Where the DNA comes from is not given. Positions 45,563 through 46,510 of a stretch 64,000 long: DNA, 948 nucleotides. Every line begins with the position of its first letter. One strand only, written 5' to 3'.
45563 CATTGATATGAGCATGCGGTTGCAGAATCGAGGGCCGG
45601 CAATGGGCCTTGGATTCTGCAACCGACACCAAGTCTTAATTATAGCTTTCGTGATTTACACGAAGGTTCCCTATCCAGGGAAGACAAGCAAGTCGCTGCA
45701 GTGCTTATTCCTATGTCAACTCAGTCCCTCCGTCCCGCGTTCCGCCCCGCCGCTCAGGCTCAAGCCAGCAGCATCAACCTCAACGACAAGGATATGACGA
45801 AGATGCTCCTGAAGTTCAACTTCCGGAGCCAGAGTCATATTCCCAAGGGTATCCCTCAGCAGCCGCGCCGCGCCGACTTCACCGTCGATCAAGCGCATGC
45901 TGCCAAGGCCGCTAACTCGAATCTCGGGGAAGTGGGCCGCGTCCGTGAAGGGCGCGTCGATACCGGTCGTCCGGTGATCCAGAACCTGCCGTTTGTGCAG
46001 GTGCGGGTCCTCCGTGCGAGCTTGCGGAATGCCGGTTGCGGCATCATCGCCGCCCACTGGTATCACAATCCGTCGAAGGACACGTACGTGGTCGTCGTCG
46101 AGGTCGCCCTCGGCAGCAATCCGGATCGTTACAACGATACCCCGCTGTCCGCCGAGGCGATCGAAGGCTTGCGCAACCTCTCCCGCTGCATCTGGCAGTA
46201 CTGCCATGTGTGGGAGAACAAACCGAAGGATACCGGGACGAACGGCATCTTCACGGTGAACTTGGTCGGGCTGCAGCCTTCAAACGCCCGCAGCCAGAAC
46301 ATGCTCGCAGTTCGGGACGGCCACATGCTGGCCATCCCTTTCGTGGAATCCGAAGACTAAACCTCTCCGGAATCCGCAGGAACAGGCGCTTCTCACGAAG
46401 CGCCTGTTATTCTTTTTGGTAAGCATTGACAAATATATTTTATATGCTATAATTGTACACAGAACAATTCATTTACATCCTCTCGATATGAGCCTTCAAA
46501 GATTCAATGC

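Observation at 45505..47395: Two-gene cassette of unknown function, each gene with a perfect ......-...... promoter, a structured 5'UTR, a shared motif and its own terminator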

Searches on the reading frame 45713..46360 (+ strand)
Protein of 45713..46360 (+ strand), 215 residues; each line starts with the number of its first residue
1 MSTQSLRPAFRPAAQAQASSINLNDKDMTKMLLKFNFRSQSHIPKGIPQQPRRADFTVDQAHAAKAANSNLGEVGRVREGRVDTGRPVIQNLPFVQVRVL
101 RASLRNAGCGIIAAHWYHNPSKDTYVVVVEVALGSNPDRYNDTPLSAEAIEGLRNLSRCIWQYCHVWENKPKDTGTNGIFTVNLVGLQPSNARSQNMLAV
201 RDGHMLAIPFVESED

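Call 5: search_protein_families(library=pfam, proteins=[window:45713-46360:+], max_evalue=1)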
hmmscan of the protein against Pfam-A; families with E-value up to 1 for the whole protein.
window:45713-46360:+ (215 aa): 0 families

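Call 9: search_protein_families(library=ncbifam, proteins=[window:45713-46360:+], max_evalue=1)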
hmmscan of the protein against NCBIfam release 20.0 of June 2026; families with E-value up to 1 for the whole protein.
window:45713-46360:+ (215 aa): 0 families

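Call 10: search_protein_families(library=phrogs, proteins=[window:45713-46360:+], max_evalue=1)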
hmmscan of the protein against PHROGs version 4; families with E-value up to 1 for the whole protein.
window:45713-46360:+ (215 aa): 0 families

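Call 11: search_protein_families(library=padloc, proteins=[window:45713-46360:+], max_evalue=1)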
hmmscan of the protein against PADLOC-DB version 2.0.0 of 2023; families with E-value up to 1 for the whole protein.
window:45713-46360:+ (215 aa): 0 families

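Call 13: find_homologous_proteins(query=window:45713-46360:+)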
Query window:45713-46360:+ (215 aa): 7 proteins with E <= 0.001 among 195 candidates.
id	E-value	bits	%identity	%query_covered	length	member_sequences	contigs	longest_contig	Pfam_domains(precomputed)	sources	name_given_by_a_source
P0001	3.7e-141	486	100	100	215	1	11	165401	-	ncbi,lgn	ncbi:MAG TPA: hypothetical protein VGE35_03245 [Candidatus Paceibacterota bacterium]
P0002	2.8e-77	277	59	97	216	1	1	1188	-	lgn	-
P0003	1.1e-67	246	55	95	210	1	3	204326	-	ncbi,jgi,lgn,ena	ncbi:MAG TPA: hypothetical protein VIR98_02700 [Candidatus Paceibacterota bacterium]|jgi:hypothetica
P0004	2.8e-28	117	42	87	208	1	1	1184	-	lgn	-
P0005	2.5e-27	114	37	93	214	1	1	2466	-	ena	-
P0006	1.2e-26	112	38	79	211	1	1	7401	-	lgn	-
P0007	2.1e-17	82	33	87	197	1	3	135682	-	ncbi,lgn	-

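Call 15: find_encoding_contigs(protein=P0003, flank=6000, max_places=3)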
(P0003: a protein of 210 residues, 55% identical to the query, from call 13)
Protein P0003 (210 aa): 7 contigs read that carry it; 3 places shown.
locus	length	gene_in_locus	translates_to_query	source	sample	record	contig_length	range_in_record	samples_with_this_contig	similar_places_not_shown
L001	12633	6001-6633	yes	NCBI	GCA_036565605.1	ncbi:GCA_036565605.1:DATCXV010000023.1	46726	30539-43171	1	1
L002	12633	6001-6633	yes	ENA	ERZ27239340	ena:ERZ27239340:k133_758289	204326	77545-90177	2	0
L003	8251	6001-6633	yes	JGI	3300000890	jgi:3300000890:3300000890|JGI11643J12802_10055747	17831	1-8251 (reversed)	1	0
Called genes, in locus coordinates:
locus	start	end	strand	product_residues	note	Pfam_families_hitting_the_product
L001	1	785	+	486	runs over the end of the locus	PF13365:Trypsin_2 (weak)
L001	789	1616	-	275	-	PF13387:Lnb_N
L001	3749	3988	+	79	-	-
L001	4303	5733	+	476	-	PF00224:PK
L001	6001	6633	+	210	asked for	-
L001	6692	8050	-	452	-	PF01142:TruD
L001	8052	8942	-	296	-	PF00291:PALP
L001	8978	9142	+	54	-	PF21344:Zn_ribbon_LysW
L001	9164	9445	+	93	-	-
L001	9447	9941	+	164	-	PF07963:N_methyl (weak)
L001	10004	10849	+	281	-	PF02578:Cu-oxidase_4 (faint)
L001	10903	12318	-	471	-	PF01225:Mur_ligase, PF08245:Mur_ligase_M, PF02875:Mur_ligase_C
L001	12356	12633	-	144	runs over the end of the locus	PF02590:SPOUT_MTase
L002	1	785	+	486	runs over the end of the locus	PF13365:Trypsin_2 (weak)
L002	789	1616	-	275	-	PF13387:Lnb_N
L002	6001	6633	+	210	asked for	-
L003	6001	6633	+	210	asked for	-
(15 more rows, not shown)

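Call 16: find_encoding_contigs(protein=P0007, flank=6000, max_places=3)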
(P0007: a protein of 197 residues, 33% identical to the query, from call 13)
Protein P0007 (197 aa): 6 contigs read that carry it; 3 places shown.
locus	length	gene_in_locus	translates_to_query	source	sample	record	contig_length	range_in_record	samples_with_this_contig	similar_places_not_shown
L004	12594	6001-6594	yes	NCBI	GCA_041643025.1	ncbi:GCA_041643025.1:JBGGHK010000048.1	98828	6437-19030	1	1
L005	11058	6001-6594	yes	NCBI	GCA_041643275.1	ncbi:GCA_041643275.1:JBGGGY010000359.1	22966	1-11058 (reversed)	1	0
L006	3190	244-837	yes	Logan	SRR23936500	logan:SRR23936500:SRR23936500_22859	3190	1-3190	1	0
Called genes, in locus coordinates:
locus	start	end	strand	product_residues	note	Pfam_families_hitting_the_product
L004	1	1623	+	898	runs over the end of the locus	PF00932:LTD, PF18911:PKD_4, PF00801:PKD, PF01336:tRNA_anti-codon (faint)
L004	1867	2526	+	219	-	PF00697:PRAI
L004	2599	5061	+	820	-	PF00690:Cation_ATPase_N, PF00122:E1-E2_ATPase, PF00702:Hydrolase, PF13246:Cation_ATPase, PF08282:Hydrolase_3 (weak), PF00689:Cation_ATPase_C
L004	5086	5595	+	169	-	-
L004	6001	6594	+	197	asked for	-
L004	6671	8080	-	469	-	PF01142:TruD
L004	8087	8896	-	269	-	PF01048:PNP_UDP_1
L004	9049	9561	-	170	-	PF00156:Pribosyltran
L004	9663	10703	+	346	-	PF05496:RuvB_N, PF13191:AAA_16 (weak), PF00004:AAA, PF07728:AAA_5, PF17864:AAA_lid_4, PF05491:WHD_RuvB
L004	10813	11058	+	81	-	-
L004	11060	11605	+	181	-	PF03703:bPH_2 (weak)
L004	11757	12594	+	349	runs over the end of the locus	PF02547:Queuosine_synth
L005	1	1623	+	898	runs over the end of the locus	PF00932:LTD, PF18911:PKD_4, PF00801:PKD, PF01336:tRNA_anti-codon (faint)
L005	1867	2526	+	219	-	PF00697:PRAI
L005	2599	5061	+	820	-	PF00690:Cation_ATPase_N, PF00122:E1-E2_ATPase, PF00702:Hydrolase, PF13246:Cation_ATPase, PF08282:Hydrolase_3 (weak), PF00689:Cation_ATPase_C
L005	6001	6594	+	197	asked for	-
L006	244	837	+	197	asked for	-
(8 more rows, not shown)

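Call 30: find_related_loci(query=A3, collection=genome_contigs, flank=4000)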
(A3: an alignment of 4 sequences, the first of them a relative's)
Query A3 (215 aa) in genome_contigs; peptide patterns used: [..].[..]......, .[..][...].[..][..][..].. (x = any residue, [..] = any of these).
130 stretches matched a pattern; 10 encode a relative of the query (tblastn E <= 1e-3); 10 distinct loci.
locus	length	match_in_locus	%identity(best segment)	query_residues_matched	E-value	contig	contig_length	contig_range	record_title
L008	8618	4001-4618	55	12-215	1e-75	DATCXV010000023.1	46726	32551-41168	MAG TPA_asm: Candidatus Paceibacterota bacterium isolate SMAG_U7448 k141_582174, whole genome shotgun sequence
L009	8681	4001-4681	32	7-212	4e-31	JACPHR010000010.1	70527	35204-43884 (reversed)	MAG: Candidatus Taylorbacteria bacterium isolate NC_groundwater_419_Ag_B-0.1um_49_17 GD18-4_B1_scaffold_490656, whole ge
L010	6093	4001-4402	39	66-209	6e-25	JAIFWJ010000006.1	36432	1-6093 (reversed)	MAG: Candidatus Parcubacteria bacterium isolate viral-cat_44_14 PAFVLPS_2018_scaffold_5469, whole genome shotgun sequenc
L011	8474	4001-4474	33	13-169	2e-22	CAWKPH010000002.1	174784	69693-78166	MAG: uncultured bacterium isolate MFD04540.bin.1.3 genome assembly, contig: contig_20227, whole genome shotgun sequence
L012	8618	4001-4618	29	17-202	5e-20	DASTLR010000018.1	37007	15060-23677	MAG TPA_asm: Candidatus Paceibacterota bacterium isolate SMAG_U3078 k141_337602, whole genome shotgun sequence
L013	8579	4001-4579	30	32-214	2e-16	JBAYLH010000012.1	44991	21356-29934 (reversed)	MAG: Candidatus Buchananbacteria bacterium isolate SO_2016_GW1_99 scaffold01561_OW334_2016, whole genome shotgun sequenc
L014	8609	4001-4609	32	2-212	4e-23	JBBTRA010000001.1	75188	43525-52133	MAG: Patescibacteria group bacterium isolate H41-bin055_1 H41_bin055_1_000000000001, whole genome shotgun sequence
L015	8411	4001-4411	29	49-186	1e-9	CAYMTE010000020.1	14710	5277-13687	MAG TPA_asm: uncultured Gammaproteobacteria bacterium isolate SRP278252_co2_91 genome assembly, contig: NODE_8476_length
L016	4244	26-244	33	141-213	4e-7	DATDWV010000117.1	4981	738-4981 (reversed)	MAG TPA_asm: Patescibacteria group bacterium isolate SMAG_U8121 k141_1419259, whole genome shotgun sequence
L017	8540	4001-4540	23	32-214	2e-5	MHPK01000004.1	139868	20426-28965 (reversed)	MAG: Candidatus Staskawiczbacteria bacterium RIFOXYB1_FULL_38_37 rifoxyb1_full_scaffold_284, whole genome shotgun sequen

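Call 32: search_protein_representatives(alignment_id=A1)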
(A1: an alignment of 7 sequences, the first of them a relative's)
Query: 7 sequences, 207 profile positions. Proteins with E-value up to 0.001 (for the whole library): 287; up to 1e-10: 176; up to 1e-30: 78. The best 150 are listed.
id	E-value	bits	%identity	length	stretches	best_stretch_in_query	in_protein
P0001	4.0e-88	310.7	-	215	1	10-207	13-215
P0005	5.6e-78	277.6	-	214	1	4-204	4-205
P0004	1.1e-77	276.6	-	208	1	2-205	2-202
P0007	2.5e-70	252.6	-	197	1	15-201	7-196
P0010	2.1e-58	213.7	-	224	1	14-205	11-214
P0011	1.5e-54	201.1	-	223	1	22-202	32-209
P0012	4.3e-54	199.6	-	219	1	25-205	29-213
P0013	4.0e-53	196.5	-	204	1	23-203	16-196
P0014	7.1e-53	195.6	-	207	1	19-203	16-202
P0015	1.4e-52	194.6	-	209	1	1-205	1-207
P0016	2.8e-52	193.7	-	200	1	19-206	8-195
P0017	2.0e-51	190.9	-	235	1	22-206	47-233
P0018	6.1e-49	182.8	-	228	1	21-203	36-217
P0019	2.2e-48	180.9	-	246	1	22-202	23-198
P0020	4.7e-48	179.9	-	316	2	14-139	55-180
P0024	3.7e-47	176.9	-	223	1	1-206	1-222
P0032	1.0e-44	169.0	-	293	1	9-204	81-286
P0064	9.9e-36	139.6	-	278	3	51-131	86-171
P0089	3.1e-29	118.4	-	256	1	19-202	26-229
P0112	3.4e-24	101.9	-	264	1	12-194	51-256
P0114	1.1e-23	100.3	-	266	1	17-198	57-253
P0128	3.7e-20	88.8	-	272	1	20-206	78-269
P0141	3.1e-18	82.5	-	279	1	21-203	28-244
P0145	6.9e-17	78.1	-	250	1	20-205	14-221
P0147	3.4e-16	75.8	-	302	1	26-201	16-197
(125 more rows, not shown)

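Call 34: predict_structure(alignment_id=A1)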
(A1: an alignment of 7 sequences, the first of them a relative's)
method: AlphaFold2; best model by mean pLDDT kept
length: 215 residues; sequences in the alignment: 7
mean_pLDDT: 75.3   pTM: 0.74
mean pLDDT of the five models: 75.3, 75.0, 74.7, 73.7, 55.8
residues with pLDDT >= 90: 46; 70-90: 107; 50-70: 21; < 50: 41
segments of 3 or more residues with pLDDT < 50: 1-18, 69-83
pLDDT, mean of each block of 10 residues (from residue 1): 37 44 87 92 91 55 50 39 65 84 85 89 89 86 85 89 88 74 91 87 86 53
secondary structure, 60 per line:
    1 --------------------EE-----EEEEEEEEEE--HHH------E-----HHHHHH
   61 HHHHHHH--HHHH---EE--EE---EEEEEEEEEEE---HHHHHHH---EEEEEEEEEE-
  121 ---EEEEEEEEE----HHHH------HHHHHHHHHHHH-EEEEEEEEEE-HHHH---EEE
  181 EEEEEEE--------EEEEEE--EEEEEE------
elements in order: E28-37 H55-67 H70-73 E86-96 H100-106 E110-119 E124-132 H137-140 H147-158 E160-169 H171-174 E178-187 E196-201 E204-209

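Call 36: search_solved_structures(query=A4, max_evalue=10)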
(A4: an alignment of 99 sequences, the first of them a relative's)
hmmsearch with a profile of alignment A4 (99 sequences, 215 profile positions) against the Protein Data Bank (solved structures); distinct sequences matched with E-value up to 10: 0.

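Call 37: search_protein_families(library=pfam, alignment_id=A4, max_evalue=0.1)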
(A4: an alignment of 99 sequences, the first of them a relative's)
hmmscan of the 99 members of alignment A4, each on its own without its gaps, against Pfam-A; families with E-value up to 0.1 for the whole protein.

A. member 1, P0001 (215 aa): 0 families

B. families by the number of members that match (of 99 scanned): 9 families
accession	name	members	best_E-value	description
PF02918.20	Pertussis_S2S3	1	0.025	Pertussis toxin, subunit 2 and 3, C-terminal domain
PF22643.2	NagA_N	1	0.028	NagA composite domain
PF05322.16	NinE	1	0.042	NINE Protein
PF00514.29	Arm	1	0.058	Armadillo/beta-catenin-like repeat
PF24818.1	PH_TRF2_HOY1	1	0.065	TRF2/HOY1 PH-like domain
PF23524.2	MGAT4A_C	1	0.066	MGAT4 C-terminal domain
PF21375.2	POT1_C_insert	1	0.079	Protection of telomeres protein 1 (POT1), C-terminal insertion domain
PF08452.15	DNAP_B_exo_N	1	0.096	DNA polymerase family B exonuclease domain, N-terminal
PF23508.1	MBB1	1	0.099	MBB1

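Call 51: find_related_loci(query=A3, collection=metagenome_contigs, flank=3000)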
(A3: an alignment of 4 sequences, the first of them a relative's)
Query A3 (215 aa) in metagenome_contigs; peptide patterns used: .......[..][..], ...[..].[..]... (x = any residue, [..] = any of these).
490 stretches matched a pattern; 6 encode a relative of the query (tblastn E <= 1e-3); 6 distinct loci.
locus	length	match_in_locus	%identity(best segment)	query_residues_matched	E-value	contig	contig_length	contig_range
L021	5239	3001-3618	55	12-215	5e-76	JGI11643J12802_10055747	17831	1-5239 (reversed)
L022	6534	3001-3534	36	31-207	2e-30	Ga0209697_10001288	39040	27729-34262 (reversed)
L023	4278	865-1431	37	30-208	1e-29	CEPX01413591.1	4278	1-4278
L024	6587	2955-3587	31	23-214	1e-24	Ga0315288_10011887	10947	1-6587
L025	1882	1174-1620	36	33-186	1e-20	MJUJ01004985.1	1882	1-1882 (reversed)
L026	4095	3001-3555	31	21-208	2e-20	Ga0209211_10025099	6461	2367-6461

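Call 52: find_related_loci(query=A3, collection=viral_contigs, flank=3000)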
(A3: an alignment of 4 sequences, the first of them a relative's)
Query A3 (215 aa) in viral_contigs; peptide patterns used: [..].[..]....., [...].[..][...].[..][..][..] (x = any residue, [..] = any of these).
66 stretches matched a pattern, but none encodes a relative of the query by tblastn (E <= 1e-3).

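Call 64: fold_search(model_id=the predicted structure, library=viral)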
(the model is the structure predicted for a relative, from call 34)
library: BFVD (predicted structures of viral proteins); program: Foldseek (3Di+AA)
matches with E <= 10: 381; with E <= 0.001: 0
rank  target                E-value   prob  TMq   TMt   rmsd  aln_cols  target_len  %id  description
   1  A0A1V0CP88            2.4e-02  0.51  0.25  0.35  14.7       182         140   12  (no name in the UniProt tables at hand)
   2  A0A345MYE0            8.8e-02  0.23  0.22  0.19  17.2       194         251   10  Uncharacterized protein [Cressdnaviricota sp.]
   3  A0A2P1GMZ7            1.6e-01  0.13  0.14  0.24  15.7       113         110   10  Uncharacterized protein [Wenling tonguesole paramyxovirus]
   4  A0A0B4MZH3            2.4e-01  0.03  0.09  0.06  18.3       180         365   10  Major capsid protein [Streptococcus phage SOCP]
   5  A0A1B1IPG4            2.6e-01  0.08  0.18  0.18  16.4       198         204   14  (no name in the UniProt tables at hand)
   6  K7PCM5                3.1e-01  0.05  0.13  0.07  17.1       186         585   11  ORF24 [Cyprinid herpesvirus 2]
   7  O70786                3.3e-01  0.09  0.19  0.08  18.1       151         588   13  p8 [Oat sterile dwarf virus]
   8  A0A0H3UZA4            3.3e-01  0.04  0.15  0.10  14.4       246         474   12  (no name in the UniProt tables at hand)
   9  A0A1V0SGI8            4.1e-01  0.06  0.13  0.13  18.8       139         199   10  Uncharacterized protein [Hokovirus HKV1]
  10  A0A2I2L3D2            6.3e-01  0.09  0.18  0.30  15.7       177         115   11  Uncharacterized protein [Orpheovirus IHUMI-LCC2]
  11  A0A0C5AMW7            7.5e-01  0.05  0.16  0.06  15.8       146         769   10  Uncharacterized protein [Cyanophage P-TIM40]
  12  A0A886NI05            7.5e-01  0.02  0.13  0.10  22.8       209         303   10  (no name in the UniProt tables at hand)
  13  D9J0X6                8.0e-01  0.04  0.12  0.20  13.6        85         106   14  Gp178 [Brochothrix phage A9]
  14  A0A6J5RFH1            8.0e-01  0.01  0.09  0.04  20.2       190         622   12  DNA-binding protein Dps [uncultured Caudovirales phage]
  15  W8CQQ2                9.0e-01  0.28  0.18  0.38  10.7       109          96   10  (no name in the UniProt tables at hand)
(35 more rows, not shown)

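Call 65: fold_search(model_id=the predicted structure, library=pdb)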
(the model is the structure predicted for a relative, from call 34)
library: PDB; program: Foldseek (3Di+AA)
matches with E <= 10: 596; with E <= 0.001: 0
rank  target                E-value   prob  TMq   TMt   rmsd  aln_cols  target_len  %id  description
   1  3mwb_A                4.7e-01  0.07  0.13  0.10  15.6       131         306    9  The Crystal Structure of Prephenate dehydratase in complex with L-Phe from Arthrobacter aurescens to 2.0A (released 2010-06-30)
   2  3n0v_A                5.0e-01  0.11  0.13  0.10  13.5        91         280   11  Crystal structure of a formyltetrahydrofolate deformylase (PP_0327) from PSEUDOMONAS PUTIDA KT2440 at 2.25 A resolutio (released 2010-06-16)
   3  9s52_B                5.0e-01  0.04  0.12  0.12  14.8       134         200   13  AcuB from Geobacillus stearothermophilus with AMP (released 2026-02-25)
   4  3mwb_B                5.0e-01  0.04  0.12  0.09  15.6       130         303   10  The Crystal Structure of Prephenate dehydratase in complex with L-Phe from Arthrobacter aurescens to 2.0A (released 2010-06-30)
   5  9a18_A                5.6e-01  0.06  0.11  0.07  15.9        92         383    8  Integrative model of full-length RAGE in complex with S100B (released 2021-04-23)
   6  3nrb_B                6.0e-01  0.14  0.15  0.12   8.7        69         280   16  Crystal structure of a formyltetrahydrofolate deformylase (purU, PP_1943) from PSEUDOMONAS PUTIDA KT2440 at 2.05 A res (released 2010-07-28)
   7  3obi_A                6.4e-01  0.16  0.12  0.10   9.9        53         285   15  Crystal structure of a formyltetrahydrofolate deformylase (NP_949368) from RHODOPSEUDOMONAS PALUSTRIS CGA009 at 1.95 A (released 2010-08-18)
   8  3obi_C                6.4e-01  0.15  0.12  0.10   9.7        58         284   17  Crystal structure of a formyltetrahydrofolate deformylase (NP_949368) from RHODOPSEUDOMONAS PALUSTRIS CGA009 at 1.95 A (released 2010-08-18)
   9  3nrb_D                6.7e-01  0.25  0.12  0.09   3.8        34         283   20  Crystal structure of a formyltetrahydrofolate deformylase (purU, PP_1943) from PSEUDOMONAS PUTIDA KT2440 at 2.05 A res (released 2010-07-28)
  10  3nrb_A                6.7e-01  0.18  0.12  0.10   6.8        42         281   19  Crystal structure of a formyltetrahydrofolate deformylase (purU, PP_1943) from PSEUDOMONAS PUTIDA KT2440 at 2.05 A res (released 2010-07-28)
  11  3n0v_C                6.7e-01  0.09  0.13  0.10  13.5        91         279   11  Crystal structure of a formyltetrahydrofolate deformylase (PP_0327) from PSEUDOMONAS PUTIDA KT2440 at 2.25 A resolutio (released 2010-06-16)
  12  4o4a_D                6.7e-01  0.08  0.17  0.24  13.9       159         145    9  2.75 Angstrom Crystal Structure of Putative Lipoprotein from Bacillus anthracis. (released 2014-01-01)
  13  9ijj_4A               6.7e-01  0.03  0.12  0.02  14.5        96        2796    8  In situ structure of the central apparatus in mouse sperm axoneme. (released 2025-06-04)
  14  3n0v_B                7.6e-01  0.09  0.13  0.10  13.7        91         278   12  Crystal structure of a formyltetrahydrofolate deformylase (PP_0327) from PSEUDOMONAS PUTIDA KT2440 at 2.25 A resolutio (released 2010-06-16)
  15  6u9d_C                7.6e-01  0.05  0.13  0.11  14.2        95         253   16  Saccharomyces cerevisiae acetohydroxyacid synthase (released 2020-07-15)
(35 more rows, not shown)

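Call 82: find_encoding_contigs(protein=P0002, flank=3000, max_places=2)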
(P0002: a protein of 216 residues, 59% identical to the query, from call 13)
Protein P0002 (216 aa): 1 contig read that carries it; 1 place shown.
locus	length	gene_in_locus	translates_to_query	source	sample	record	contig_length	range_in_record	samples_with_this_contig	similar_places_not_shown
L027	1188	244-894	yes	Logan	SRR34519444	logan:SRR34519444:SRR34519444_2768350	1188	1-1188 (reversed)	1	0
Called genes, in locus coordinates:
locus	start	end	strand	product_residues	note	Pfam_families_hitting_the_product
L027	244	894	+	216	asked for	-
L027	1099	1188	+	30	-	?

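Call 83: find_encoding_contigs(protein=P0006, flank=4000, max_places=2)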
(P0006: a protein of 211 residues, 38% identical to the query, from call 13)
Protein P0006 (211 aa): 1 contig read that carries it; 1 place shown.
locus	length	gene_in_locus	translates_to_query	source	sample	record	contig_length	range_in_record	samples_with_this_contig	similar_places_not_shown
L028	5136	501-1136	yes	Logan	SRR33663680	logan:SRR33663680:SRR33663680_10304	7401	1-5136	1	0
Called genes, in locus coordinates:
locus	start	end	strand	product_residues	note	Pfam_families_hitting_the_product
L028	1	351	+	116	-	?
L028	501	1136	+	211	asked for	-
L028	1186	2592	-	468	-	PF01142:TruD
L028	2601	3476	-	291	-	PF00291:PALP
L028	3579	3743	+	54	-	PF21344:Zn_ribbon_LysW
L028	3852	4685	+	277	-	-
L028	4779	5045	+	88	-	-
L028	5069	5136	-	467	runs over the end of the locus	PF01225:Mur_ligase, PF08245:Mur_ligase_M, PF02875:Mur_ligase_C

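Call 84: find_encoding_contigs(protein=P0005, flank=3000, max_places=2)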
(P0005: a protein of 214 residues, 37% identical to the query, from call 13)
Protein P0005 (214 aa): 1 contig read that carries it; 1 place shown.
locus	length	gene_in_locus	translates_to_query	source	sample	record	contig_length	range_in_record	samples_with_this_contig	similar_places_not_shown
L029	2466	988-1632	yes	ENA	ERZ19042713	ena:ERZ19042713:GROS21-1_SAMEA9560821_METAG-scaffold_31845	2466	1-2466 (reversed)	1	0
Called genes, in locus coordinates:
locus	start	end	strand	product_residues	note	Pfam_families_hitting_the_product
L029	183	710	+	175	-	-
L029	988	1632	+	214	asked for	-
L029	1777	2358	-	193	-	-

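Call 85: find_encoding_contigs(protein=P0004, flank=3000, max_places=2)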
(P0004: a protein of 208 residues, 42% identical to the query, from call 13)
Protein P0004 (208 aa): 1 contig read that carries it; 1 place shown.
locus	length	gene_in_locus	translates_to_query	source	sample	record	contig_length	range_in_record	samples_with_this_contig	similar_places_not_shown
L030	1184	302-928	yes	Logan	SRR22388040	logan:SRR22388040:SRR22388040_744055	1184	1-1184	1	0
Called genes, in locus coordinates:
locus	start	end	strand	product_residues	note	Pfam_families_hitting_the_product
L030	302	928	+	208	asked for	-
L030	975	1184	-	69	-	?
